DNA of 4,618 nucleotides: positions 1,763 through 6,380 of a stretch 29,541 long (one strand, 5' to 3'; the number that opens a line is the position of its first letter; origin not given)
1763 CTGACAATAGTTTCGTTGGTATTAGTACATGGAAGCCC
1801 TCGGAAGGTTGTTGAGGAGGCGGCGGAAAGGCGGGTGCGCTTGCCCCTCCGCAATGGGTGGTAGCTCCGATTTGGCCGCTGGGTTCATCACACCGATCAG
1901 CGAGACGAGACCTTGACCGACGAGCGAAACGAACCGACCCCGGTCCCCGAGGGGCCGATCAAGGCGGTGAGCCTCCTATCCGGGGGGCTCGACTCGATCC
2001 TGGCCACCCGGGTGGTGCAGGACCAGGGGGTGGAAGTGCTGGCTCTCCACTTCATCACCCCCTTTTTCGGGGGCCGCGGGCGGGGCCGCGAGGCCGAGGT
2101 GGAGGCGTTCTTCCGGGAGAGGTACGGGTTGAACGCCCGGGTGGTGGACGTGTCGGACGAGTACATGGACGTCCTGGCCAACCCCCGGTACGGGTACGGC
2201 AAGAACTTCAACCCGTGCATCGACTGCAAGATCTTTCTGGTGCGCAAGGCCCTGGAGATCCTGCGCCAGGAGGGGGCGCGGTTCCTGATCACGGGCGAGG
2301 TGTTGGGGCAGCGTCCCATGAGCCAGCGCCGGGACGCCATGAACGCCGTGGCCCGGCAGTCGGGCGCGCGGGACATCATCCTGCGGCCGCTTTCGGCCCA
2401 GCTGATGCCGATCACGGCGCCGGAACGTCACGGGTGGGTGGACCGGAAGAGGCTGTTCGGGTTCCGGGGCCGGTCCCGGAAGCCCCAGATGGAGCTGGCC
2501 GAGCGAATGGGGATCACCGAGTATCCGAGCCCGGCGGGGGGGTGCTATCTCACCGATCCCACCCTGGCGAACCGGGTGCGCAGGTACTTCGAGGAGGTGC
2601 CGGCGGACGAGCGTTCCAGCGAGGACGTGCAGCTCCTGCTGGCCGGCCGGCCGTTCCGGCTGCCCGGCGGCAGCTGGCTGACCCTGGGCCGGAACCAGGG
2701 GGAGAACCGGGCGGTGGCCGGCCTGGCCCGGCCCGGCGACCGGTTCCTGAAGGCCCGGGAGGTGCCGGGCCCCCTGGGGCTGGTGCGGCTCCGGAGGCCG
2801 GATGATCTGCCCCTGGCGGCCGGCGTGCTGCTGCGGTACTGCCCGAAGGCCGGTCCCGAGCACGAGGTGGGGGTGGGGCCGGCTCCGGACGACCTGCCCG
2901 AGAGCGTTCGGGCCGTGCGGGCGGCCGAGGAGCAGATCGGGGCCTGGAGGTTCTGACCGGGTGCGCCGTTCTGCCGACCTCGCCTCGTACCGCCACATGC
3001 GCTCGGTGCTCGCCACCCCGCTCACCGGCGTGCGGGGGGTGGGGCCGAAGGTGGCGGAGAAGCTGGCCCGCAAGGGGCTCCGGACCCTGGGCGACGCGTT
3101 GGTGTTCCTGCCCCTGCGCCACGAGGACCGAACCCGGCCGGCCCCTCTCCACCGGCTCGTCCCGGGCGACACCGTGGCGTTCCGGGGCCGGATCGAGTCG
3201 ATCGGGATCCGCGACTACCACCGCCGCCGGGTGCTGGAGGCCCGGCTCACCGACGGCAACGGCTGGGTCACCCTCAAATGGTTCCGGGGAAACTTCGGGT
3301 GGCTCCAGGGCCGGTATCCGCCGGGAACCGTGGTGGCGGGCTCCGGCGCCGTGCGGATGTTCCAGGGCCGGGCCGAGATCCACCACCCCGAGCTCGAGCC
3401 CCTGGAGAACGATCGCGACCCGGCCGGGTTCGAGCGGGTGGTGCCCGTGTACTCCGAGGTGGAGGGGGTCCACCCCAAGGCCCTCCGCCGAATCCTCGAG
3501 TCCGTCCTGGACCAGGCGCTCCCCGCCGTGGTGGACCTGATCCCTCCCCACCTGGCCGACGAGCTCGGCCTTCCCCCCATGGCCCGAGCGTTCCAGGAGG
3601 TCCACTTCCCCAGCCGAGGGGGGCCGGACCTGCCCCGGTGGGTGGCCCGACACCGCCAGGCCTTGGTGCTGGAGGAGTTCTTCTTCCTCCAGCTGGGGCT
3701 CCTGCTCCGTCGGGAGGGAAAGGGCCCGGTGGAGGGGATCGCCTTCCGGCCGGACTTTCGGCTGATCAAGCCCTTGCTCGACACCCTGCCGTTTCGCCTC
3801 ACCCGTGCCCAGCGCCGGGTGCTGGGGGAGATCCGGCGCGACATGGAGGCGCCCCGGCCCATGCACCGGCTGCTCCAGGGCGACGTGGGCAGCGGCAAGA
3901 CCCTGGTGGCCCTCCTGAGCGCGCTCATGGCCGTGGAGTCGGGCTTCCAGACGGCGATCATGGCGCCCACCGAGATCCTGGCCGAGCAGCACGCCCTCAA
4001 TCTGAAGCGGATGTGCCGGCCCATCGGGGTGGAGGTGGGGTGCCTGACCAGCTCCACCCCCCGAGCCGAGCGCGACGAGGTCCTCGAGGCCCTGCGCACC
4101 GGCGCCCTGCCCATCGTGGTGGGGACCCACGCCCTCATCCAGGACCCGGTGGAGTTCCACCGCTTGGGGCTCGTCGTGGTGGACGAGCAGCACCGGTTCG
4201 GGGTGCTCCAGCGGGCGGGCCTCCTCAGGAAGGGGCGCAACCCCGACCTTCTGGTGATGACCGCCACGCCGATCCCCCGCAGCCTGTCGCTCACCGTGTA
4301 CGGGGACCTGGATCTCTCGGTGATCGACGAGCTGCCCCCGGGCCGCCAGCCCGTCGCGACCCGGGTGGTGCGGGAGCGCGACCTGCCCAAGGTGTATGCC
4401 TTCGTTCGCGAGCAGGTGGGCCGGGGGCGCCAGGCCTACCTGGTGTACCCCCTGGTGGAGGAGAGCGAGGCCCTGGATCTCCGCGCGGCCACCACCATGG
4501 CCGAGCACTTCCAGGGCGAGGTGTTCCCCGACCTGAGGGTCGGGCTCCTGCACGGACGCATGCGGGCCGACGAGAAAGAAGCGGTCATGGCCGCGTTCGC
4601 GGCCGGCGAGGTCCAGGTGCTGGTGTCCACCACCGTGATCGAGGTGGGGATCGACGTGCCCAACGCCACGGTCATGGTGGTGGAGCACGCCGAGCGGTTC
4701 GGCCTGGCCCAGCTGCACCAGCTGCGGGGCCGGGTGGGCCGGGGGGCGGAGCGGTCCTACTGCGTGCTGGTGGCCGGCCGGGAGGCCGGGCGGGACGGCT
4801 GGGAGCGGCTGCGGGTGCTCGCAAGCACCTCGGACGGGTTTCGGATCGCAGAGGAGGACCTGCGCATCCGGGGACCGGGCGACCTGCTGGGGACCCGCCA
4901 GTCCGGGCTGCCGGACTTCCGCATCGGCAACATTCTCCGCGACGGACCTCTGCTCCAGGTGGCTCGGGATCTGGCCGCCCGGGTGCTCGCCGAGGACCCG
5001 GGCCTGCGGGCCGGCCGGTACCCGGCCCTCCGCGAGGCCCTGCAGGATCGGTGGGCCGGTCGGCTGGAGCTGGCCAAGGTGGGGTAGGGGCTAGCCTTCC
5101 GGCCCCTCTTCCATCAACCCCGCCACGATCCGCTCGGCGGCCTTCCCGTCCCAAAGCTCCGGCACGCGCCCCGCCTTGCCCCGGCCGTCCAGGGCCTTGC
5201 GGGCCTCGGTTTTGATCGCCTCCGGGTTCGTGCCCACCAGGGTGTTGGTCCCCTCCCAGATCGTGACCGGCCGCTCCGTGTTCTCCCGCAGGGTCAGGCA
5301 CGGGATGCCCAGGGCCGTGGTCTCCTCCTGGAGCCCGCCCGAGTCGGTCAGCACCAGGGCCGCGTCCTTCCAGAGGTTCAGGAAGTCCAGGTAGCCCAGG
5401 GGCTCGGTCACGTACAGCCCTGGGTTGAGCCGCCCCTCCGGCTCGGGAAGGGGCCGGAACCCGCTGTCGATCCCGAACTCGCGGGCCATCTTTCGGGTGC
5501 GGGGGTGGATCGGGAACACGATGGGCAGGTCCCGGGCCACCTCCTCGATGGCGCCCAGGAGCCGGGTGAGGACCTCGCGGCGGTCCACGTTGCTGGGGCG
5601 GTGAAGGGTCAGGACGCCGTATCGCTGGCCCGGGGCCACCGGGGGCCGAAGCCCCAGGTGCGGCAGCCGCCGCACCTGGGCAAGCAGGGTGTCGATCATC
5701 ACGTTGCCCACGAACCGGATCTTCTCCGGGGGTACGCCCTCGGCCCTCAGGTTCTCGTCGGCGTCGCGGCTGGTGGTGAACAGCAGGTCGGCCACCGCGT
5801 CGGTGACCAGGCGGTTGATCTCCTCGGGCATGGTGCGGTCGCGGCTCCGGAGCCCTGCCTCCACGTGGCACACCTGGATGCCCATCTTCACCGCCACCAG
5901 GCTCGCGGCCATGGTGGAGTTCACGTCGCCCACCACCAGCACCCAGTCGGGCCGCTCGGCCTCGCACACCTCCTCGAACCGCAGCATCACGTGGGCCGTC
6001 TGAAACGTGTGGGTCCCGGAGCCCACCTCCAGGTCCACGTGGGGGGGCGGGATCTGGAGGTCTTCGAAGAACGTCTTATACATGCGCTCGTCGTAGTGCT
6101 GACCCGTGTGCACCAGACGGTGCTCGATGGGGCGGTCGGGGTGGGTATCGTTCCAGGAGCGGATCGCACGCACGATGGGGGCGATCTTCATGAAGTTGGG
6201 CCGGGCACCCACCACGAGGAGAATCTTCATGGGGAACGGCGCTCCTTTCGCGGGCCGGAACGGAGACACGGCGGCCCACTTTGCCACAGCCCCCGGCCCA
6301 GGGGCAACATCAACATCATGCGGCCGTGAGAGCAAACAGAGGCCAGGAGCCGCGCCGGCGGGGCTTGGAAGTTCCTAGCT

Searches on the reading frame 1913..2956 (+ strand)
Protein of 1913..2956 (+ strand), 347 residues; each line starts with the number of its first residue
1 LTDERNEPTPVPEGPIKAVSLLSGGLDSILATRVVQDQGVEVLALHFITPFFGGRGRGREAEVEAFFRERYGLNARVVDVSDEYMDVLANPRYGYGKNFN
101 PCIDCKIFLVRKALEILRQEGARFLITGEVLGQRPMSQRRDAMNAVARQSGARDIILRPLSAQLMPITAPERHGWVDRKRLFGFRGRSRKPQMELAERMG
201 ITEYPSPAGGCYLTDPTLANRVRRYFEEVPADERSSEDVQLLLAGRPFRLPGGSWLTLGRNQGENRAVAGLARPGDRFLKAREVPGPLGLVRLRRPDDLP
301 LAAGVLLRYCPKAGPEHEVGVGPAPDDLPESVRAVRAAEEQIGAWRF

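Call 73: search_protein_families(library=pfam, proteins=[window:1913-2956:+], max_evalue=0.001)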
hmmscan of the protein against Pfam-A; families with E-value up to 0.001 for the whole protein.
window:1913-2956:+ (347 aa): 3 families
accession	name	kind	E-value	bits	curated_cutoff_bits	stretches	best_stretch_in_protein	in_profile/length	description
PF02568.20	ThiI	-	7.4e-11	42.5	20.5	1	17-160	5-144/197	Thiamine biosynthesis protein (ThiI)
PF18297.6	NFACT-R_2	-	1.2e-08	35.5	26.9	1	245-346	1-104/104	NFACT protein RNA binding domain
PF06508.19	QueC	-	8.3e-05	22.6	22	1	17-81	1-61/210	Queuosine biosynthesis protein QueC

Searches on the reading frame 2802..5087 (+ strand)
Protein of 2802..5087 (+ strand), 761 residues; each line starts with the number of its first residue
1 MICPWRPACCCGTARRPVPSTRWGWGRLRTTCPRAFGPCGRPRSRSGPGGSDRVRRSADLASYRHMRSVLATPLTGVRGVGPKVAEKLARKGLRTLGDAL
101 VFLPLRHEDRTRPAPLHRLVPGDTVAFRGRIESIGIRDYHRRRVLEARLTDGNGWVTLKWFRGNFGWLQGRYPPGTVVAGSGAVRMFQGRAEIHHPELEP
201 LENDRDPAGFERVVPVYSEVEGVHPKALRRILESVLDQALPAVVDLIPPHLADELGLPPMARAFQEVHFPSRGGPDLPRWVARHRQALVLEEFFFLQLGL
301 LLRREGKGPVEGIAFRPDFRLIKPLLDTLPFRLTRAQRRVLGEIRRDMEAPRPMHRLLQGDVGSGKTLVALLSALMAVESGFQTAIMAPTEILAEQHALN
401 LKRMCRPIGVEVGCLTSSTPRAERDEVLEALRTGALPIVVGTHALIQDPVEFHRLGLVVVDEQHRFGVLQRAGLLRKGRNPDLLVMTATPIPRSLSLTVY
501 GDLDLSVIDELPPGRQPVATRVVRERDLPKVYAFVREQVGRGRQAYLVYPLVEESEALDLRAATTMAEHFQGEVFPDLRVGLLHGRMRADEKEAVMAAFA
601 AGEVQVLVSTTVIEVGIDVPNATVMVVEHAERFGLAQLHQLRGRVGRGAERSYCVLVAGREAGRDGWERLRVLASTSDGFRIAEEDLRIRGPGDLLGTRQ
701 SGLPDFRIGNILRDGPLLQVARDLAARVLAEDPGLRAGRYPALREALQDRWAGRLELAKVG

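Call 73: search_protein_families(library=pfam, proteins=[window:2802-5087:+], max_evalue=0.001)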
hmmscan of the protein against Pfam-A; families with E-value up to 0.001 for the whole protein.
window:2802-5087:+ (761 aa): 10 families
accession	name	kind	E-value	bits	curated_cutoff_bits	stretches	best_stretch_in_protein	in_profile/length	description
PF00271.37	Helicase_C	-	7.3e-24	84.6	23.5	1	567-647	31-108/110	Helicase conserved C-terminal domain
PF00270.35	DEAD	-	2.9e-23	82.9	26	1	336-494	3-163/167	DEAD/DEAH box helicase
PF19833.4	RecG_dom3_C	-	1.9e-19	69.9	26.8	1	676-749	1-75/87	ATP-dependent DNA helicase RecG, domain 3, C-terminal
PF17191.10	RecG_wedge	-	2.8e-19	69.7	23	1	77-235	5-158/162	RecG wedge domain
PF01336.31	tRNA_anti-codon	-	2.3e-07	31.1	27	1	125-201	1-75/75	OB-fold nucleic acid binding domain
PF04851.21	ResIII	-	1.3e-06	28.8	22.5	1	333-490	4-162/164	Type III restriction enzyme, res subunit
PF07517.20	SecA_DEAD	-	3.1e-05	23.8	24.6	1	362-427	99-164/290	SecA DEAD-like domain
PF22590.2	Cas3-like_C_2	-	4.1e-05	24.3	27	1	563-648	15-104/106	CRISPR-associated nuclease/helicase Cas3, C-terminal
PF10391.15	DNA_pol_lambd_f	-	0.00011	22.4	29.8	1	74-99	3-28/51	Fingers domain of DNA polymerase lambda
PF14520.12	HHH_5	-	0.00083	20.2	27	0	74-98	4-28/57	Helix-hairpin-helix domain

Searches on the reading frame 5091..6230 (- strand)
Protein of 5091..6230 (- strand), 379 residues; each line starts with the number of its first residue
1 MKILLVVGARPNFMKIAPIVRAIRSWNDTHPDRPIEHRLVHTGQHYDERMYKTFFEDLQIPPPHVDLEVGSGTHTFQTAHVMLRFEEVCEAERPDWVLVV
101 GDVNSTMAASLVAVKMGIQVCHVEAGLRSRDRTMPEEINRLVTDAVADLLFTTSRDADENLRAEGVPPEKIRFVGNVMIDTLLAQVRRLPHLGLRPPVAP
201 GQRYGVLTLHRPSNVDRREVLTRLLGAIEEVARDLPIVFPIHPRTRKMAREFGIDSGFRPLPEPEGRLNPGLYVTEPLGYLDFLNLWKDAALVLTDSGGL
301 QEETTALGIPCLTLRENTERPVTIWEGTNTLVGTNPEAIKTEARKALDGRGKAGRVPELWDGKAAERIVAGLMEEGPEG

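Call 73: search_protein_families(library=pfam, proteins=[window:5091-6230:-], max_evalue=0.001)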
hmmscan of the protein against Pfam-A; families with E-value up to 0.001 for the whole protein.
window:5091-6230:- (379 aa): 2 families
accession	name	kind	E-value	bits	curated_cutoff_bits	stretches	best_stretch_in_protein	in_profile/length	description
PF02350.25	Epimerase_2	-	1.1e-105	353.7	30.6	1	32-371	6-345/347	UDP-N-acetylglucosamine 2-epimerase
PF13579.12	Glyco_trans_4_4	-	1.7e-08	35.4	29.7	1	66-176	44-157/158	Glycosyl transferase 4-like domain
